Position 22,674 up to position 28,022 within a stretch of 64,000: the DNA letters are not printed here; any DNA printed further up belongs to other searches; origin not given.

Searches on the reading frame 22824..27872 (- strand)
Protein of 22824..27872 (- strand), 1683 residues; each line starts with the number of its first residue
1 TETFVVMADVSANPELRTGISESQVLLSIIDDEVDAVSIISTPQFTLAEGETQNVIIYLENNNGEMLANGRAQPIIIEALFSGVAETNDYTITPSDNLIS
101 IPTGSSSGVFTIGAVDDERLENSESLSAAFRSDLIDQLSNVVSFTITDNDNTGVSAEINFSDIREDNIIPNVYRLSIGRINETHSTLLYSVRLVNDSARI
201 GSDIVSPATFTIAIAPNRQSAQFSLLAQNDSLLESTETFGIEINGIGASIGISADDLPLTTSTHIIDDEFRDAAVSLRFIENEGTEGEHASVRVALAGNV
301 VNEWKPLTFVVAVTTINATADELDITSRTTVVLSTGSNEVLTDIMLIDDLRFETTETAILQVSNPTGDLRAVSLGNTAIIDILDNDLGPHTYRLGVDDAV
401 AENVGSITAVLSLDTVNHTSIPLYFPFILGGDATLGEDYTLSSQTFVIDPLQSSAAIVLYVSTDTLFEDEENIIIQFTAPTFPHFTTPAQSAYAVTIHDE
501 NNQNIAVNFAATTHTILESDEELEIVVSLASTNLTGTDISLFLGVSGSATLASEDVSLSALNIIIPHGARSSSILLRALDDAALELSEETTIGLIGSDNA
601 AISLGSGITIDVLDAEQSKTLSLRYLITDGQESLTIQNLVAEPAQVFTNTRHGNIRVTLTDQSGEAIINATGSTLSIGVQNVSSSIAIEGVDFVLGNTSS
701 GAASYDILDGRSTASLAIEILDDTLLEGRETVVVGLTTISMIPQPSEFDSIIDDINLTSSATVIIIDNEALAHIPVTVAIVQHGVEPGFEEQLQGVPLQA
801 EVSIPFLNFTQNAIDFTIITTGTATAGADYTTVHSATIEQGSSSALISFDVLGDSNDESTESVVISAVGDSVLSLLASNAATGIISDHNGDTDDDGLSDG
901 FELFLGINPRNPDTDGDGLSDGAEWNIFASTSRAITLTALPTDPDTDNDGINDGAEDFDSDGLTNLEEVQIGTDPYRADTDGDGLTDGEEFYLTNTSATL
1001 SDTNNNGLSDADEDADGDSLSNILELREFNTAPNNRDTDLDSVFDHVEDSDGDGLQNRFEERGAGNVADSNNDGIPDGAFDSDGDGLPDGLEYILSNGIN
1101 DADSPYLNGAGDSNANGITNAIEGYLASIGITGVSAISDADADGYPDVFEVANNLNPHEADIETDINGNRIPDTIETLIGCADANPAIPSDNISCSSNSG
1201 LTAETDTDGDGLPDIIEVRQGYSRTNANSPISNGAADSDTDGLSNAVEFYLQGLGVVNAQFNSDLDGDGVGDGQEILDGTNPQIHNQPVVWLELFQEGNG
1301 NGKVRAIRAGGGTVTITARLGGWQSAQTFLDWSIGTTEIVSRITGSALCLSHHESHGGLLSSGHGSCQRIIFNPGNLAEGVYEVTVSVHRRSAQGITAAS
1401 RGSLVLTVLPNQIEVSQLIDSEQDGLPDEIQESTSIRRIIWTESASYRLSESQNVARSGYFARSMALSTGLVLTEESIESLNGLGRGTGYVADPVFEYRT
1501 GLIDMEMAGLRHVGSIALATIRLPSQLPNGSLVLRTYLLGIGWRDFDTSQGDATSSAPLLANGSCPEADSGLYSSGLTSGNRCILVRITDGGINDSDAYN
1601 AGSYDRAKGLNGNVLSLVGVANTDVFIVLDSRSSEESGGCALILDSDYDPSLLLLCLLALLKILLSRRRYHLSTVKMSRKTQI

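Call 8: search_protein_families(library=pfam, proteins=[window:22824-27872:-], max_evalue=0.01)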
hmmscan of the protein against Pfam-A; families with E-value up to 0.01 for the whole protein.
window:22824-27872:- (1683 aa): 2 families
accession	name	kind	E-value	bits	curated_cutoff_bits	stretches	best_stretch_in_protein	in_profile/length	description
PF18884.5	TSP3_bac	-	9.5e-26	89.7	25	4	913-924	1-12/22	Bacterial TSP3 repeat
PF03160.20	Calx-beta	-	1.5e-12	48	27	1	501-592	2-92/119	Calx-beta domain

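Call 9: search_protein_families(library=ncbifam, proteins=[window:22824-27872:-], max_evalue=0.01)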
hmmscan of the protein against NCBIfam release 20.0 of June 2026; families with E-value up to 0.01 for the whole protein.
window:22824-27872:- (1683 aa): 4 families
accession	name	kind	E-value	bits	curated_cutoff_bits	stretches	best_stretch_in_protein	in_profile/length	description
NF033765.2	gliding_CglD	equivalog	4.8e-25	87.6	400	4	939-1077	141-274/1124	adventurous gliding motility lipoprotein CglD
NF047639.1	throspo3_MtsD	equivalog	7.2e-10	37.6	800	2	1136-1285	389-530/651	cell-cell cohesion protein MtsD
NF033191.4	JDVT-CTERM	domain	0.00011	22.1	27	1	1637-1669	3-35/35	JDVT-CTERM domain-containing protein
TIGR00845.1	caca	equivalog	0.0045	14.8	679.85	0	400-482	406-488/921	sodium/calcium exchanger 1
